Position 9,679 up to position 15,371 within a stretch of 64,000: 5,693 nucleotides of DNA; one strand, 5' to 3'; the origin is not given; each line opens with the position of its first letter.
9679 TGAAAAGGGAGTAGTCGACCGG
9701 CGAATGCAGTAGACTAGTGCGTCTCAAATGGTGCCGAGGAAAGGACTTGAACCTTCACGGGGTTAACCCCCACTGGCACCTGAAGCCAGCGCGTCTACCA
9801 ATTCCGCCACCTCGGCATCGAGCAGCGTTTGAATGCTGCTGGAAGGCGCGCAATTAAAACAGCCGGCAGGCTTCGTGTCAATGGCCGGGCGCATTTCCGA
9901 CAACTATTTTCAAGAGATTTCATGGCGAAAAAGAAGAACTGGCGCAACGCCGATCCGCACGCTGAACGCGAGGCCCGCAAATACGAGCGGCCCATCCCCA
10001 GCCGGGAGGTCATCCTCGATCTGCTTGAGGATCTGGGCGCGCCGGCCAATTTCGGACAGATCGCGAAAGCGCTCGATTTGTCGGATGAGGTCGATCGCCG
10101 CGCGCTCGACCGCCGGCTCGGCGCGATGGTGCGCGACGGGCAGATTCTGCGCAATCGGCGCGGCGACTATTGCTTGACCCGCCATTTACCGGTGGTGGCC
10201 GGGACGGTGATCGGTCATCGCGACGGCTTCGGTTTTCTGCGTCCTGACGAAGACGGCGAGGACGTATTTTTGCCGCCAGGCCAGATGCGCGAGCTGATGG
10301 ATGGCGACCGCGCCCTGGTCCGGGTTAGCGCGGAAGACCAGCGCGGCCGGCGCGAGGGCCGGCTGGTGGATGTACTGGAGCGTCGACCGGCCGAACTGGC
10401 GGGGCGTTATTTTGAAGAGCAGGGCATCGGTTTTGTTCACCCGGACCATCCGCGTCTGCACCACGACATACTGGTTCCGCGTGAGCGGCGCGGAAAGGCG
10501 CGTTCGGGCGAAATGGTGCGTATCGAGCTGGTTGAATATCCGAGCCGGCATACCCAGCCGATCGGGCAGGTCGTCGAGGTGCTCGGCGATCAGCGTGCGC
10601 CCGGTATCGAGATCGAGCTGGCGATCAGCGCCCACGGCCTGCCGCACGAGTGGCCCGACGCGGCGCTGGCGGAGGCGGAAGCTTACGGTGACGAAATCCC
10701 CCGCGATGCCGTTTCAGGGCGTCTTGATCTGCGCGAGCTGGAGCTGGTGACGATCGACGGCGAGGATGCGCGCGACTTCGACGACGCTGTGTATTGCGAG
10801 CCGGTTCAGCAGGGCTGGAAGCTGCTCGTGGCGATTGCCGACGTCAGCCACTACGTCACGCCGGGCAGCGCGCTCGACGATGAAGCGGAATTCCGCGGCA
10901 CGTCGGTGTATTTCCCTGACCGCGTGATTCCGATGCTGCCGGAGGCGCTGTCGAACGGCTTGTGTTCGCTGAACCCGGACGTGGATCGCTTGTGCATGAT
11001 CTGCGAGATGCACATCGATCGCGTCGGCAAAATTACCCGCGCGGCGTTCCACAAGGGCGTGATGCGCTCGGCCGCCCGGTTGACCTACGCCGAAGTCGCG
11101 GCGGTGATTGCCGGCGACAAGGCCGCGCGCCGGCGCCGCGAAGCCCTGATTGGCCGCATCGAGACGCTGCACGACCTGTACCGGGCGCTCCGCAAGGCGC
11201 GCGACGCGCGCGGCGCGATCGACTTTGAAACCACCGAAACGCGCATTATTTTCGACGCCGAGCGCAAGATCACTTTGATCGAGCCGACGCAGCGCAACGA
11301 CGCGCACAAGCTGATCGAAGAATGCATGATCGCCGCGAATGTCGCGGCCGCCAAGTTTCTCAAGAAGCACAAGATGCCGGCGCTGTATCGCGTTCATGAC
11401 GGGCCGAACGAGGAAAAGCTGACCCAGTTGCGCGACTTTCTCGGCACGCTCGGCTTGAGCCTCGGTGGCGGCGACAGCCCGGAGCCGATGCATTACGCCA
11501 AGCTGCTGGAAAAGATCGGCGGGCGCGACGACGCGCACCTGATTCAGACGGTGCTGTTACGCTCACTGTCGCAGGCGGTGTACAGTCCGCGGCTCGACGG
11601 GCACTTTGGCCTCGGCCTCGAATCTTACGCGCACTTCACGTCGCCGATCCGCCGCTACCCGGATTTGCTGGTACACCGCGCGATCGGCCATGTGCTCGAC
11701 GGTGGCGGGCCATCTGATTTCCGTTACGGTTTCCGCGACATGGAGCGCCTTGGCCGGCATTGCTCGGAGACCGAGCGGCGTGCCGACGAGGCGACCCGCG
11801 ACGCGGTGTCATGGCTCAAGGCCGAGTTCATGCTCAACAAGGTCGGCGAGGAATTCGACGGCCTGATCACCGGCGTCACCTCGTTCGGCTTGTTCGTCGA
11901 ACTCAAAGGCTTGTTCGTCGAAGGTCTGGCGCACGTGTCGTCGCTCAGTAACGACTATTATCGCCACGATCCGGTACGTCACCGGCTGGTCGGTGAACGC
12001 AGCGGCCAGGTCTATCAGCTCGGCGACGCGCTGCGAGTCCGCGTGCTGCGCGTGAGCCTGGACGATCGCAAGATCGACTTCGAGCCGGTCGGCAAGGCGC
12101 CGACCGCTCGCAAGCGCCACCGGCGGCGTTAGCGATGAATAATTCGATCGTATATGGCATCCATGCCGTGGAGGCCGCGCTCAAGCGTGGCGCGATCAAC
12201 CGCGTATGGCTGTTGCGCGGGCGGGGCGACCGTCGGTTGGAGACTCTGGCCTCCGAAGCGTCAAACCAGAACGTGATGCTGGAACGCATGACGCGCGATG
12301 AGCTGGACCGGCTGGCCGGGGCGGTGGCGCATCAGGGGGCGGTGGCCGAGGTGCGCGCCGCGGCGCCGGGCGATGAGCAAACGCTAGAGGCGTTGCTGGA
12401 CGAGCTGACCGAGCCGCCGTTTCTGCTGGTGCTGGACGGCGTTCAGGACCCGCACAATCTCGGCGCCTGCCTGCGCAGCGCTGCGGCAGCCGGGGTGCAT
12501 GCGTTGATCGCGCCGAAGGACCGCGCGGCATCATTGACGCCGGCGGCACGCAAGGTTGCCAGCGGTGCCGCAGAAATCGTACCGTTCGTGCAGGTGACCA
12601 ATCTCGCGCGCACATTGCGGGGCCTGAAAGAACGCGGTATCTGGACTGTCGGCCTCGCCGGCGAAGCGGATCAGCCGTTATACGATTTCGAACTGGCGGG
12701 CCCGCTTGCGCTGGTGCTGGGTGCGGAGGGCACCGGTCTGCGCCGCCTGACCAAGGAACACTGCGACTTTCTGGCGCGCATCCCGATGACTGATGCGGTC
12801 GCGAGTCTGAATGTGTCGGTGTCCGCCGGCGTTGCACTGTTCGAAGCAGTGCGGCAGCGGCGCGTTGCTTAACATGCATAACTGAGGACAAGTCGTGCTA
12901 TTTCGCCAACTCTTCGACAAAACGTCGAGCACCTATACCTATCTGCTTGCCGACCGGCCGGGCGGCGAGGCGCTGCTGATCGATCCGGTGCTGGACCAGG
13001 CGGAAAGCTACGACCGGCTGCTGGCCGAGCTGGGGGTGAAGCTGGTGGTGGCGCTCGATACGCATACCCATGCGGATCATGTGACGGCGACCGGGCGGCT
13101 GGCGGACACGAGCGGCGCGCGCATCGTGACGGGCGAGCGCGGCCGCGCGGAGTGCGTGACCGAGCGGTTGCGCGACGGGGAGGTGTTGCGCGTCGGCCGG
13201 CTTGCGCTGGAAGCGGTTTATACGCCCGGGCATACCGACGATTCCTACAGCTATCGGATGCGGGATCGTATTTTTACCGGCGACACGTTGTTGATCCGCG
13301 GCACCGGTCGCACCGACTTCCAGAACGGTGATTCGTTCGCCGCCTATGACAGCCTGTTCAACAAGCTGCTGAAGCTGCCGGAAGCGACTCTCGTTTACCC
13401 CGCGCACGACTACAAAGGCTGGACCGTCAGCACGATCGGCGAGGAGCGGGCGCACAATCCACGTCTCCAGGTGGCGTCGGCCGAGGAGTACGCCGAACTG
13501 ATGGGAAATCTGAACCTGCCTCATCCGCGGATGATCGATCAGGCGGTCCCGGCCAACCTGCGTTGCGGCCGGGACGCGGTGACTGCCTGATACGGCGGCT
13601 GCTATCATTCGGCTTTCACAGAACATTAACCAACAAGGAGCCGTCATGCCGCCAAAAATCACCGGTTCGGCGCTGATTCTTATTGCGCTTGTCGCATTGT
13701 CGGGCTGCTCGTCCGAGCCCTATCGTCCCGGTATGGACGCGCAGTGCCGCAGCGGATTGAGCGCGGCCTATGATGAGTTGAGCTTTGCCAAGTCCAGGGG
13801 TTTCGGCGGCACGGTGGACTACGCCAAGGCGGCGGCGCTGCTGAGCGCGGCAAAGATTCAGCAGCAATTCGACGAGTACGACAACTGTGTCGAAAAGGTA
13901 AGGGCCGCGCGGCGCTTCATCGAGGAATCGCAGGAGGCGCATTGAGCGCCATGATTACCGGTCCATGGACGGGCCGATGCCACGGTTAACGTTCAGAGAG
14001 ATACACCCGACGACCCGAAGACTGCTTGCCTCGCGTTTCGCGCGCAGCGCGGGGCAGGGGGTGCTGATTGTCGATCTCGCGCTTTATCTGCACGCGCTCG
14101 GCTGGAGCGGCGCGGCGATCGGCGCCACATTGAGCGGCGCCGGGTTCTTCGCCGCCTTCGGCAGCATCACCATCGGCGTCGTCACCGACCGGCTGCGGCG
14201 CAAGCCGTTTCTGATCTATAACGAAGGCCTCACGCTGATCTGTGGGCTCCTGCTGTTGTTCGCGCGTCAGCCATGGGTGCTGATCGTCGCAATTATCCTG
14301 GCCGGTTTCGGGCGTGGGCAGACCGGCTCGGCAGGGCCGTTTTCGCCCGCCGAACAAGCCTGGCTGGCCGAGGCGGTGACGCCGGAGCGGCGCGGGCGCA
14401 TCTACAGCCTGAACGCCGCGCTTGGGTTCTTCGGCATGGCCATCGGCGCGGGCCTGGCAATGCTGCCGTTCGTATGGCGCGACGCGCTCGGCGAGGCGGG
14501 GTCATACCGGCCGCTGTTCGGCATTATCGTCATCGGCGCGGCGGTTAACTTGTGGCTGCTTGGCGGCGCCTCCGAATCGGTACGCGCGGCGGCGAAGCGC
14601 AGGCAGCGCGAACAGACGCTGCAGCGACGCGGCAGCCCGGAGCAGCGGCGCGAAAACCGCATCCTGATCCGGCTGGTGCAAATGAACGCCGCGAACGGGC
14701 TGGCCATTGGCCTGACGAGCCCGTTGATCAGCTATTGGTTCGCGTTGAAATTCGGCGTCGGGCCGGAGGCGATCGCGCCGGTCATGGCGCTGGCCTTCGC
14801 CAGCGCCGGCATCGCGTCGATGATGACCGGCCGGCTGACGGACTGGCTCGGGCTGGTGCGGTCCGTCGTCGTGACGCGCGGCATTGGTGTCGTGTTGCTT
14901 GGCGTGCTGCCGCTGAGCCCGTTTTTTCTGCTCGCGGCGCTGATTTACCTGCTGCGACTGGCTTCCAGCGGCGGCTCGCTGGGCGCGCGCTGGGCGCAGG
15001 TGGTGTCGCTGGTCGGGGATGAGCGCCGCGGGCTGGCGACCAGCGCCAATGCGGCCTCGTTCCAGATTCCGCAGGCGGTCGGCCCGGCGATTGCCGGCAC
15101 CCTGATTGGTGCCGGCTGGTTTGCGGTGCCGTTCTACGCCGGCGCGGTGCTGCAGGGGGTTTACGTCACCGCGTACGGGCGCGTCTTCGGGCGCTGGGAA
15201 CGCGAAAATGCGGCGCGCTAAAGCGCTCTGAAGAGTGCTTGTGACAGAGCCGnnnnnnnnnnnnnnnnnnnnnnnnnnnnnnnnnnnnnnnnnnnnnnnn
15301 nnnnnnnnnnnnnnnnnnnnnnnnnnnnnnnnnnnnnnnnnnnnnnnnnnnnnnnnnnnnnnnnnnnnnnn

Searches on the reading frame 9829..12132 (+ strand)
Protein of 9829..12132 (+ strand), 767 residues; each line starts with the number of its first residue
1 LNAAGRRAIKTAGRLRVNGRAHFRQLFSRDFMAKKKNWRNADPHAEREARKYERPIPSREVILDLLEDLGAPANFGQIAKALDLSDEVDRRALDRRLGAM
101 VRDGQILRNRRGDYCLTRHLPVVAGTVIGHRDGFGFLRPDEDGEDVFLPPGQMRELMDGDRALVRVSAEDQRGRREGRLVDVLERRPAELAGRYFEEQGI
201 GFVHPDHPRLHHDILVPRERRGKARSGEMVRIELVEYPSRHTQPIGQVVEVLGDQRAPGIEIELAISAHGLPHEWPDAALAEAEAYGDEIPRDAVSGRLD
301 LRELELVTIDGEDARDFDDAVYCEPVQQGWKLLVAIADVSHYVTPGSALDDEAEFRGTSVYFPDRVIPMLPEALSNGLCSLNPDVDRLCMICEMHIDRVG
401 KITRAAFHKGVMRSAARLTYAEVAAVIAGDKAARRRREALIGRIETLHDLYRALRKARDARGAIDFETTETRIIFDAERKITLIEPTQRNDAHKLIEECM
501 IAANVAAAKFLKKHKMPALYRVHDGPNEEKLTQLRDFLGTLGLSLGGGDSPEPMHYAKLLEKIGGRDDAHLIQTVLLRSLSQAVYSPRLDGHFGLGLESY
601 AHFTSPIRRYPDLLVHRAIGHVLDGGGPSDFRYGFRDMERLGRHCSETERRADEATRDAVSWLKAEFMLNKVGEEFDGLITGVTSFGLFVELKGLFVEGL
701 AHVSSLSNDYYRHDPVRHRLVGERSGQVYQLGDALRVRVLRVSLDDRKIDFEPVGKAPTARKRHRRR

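Call 62: search_protein_families(library=pfam, max_evalue=0.00001, proteins=[window:9829-12132:+])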
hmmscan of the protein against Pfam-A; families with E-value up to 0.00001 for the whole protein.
window:9829-12132:+ (767 aa): 4 families
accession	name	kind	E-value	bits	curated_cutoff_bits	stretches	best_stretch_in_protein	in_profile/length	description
PF00773.25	RNB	-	2.4e-114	382.4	29.3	1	298-624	1-325/326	RNB domain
PF17876.7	CSD2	-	9.1e-30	103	26.2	1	202-276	1-74/74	Cold shock domain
PF08206.17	OB_RNB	-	5.8e-24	84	24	1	125-182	1-58/58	Ribonuclease B OB domain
PF00575.29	S1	-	9.4e-12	45.6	22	1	671-751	3-71/74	S1 RNA binding domain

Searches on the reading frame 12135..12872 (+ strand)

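Call 62: search_protein_families(library=pfam, max_evalue=0.00001, proteins=[window:12135-12872:+])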
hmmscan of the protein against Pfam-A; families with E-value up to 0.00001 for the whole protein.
window:12135-12872:+ (245 aa): 2 families
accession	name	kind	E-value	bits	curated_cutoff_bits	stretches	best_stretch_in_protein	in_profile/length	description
PF00588.24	SpoU_methylase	-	1.4e-41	142.3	29.7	1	96-236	2-142/142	SpoU rRNA Methylase family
PF08032.17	SpoU_sub_bind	-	3.2e-18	66.3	22.8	1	5-76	1-73/76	RNA 2'-O ribose methyltransferase substrate binding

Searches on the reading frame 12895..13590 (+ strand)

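Call 62: search_protein_families(library=pfam, max_evalue=0.00001, proteins=[window:12895-13590:+])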
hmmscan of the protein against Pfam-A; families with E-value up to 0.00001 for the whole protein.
window:12895-13590:+ (231 aa): 1 family
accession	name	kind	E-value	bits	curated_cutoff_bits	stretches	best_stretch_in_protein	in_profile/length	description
PF00753.33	Lactamase_B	-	4.3e-17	63.1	22.7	1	12-171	5-196/196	Metallo-beta-lactamase superfamily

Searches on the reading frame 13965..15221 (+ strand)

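Call 62: search_protein_families(library=pfam, max_evalue=0.00001, proteins=[window:13965-15221:+])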
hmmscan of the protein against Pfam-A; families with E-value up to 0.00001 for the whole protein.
window:13965-15221:+ (418 aa): 2 families
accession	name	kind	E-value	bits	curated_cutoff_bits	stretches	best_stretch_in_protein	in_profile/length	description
PF07690.21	MFS_1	-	3.9e-27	95.5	33.4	2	21-212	2-186/347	Major Facilitator Superfamily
PF00083.30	Sugar_tr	-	3.2e-08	33.3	22.3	1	52-311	48-300/452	Sugar (and other) transporter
